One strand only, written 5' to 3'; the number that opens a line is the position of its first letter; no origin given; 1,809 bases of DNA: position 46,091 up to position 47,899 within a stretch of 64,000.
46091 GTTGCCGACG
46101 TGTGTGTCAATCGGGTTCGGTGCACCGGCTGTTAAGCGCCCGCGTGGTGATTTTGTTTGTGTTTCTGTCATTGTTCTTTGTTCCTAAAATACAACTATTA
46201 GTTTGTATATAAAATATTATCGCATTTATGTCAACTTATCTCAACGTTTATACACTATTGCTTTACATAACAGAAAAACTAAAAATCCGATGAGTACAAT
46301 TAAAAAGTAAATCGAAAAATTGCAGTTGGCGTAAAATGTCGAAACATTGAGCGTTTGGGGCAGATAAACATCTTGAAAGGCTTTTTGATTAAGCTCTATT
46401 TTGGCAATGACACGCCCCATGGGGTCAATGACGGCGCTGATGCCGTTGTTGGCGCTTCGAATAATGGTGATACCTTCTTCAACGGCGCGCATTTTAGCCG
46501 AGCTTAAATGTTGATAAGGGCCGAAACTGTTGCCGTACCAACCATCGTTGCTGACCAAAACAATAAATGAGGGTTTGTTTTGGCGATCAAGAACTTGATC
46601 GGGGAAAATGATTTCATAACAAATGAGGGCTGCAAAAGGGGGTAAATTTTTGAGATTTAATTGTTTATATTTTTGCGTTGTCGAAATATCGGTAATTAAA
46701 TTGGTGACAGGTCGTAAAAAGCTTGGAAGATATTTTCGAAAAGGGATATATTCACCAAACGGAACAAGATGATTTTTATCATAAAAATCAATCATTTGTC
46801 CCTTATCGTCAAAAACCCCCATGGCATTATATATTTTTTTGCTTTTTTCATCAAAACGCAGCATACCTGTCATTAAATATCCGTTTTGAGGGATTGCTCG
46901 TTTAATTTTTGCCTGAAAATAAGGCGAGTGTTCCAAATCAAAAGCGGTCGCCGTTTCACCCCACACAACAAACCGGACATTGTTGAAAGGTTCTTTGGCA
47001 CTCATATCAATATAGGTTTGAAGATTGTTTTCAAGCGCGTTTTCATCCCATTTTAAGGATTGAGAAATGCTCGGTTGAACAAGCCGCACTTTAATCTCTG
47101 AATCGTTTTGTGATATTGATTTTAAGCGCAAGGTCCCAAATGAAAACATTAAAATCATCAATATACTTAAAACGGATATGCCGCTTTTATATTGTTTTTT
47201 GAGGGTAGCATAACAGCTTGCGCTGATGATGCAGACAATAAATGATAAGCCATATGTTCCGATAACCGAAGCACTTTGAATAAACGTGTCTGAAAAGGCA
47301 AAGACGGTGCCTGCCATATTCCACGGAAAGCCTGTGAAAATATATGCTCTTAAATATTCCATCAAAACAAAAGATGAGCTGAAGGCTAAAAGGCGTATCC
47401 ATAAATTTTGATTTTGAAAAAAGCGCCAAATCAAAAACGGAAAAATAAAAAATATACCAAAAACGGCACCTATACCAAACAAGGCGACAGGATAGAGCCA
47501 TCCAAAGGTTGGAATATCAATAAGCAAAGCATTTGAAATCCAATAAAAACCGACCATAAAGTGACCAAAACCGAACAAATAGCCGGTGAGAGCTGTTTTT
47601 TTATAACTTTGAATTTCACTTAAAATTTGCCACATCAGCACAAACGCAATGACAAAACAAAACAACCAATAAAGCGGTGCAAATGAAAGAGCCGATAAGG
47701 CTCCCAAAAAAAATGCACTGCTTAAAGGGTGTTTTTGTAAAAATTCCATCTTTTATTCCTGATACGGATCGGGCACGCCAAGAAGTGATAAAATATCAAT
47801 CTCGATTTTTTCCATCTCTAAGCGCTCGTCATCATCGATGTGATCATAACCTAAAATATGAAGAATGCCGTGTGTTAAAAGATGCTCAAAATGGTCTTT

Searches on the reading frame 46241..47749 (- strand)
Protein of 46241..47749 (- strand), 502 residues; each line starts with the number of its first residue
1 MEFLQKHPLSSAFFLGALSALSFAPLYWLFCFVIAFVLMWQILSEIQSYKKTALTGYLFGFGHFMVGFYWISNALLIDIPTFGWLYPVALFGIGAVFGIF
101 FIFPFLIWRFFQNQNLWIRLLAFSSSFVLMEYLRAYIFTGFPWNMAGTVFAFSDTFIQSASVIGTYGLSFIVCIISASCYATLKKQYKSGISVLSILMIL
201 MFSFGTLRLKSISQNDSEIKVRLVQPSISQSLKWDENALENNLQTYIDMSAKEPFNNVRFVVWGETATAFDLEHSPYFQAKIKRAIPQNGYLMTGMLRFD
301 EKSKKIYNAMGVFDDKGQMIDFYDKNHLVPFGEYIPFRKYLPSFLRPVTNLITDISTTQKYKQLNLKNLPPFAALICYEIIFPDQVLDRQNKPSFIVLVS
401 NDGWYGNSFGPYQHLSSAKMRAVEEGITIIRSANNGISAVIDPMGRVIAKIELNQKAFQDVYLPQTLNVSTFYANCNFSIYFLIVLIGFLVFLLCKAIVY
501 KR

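Call 34: search_protein_families(library=pfam, proteins=[window:46241-47749:-], max_evalue=0.001)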
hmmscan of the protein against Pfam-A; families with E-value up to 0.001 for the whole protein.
window:46241-47749:- (502 aa): 2 families
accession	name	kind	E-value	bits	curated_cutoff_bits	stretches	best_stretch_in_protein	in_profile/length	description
PF20154.4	LNT_N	-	1.8e-28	100.1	27.1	1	16-177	2-158/159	Apolipoprotein N-acyltransferase N-terminal domain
PF00795.27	CN_hydrolase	-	2.6e-26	92.9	23.2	1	220-455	1-238/256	Carbon-nitrogen hydrolase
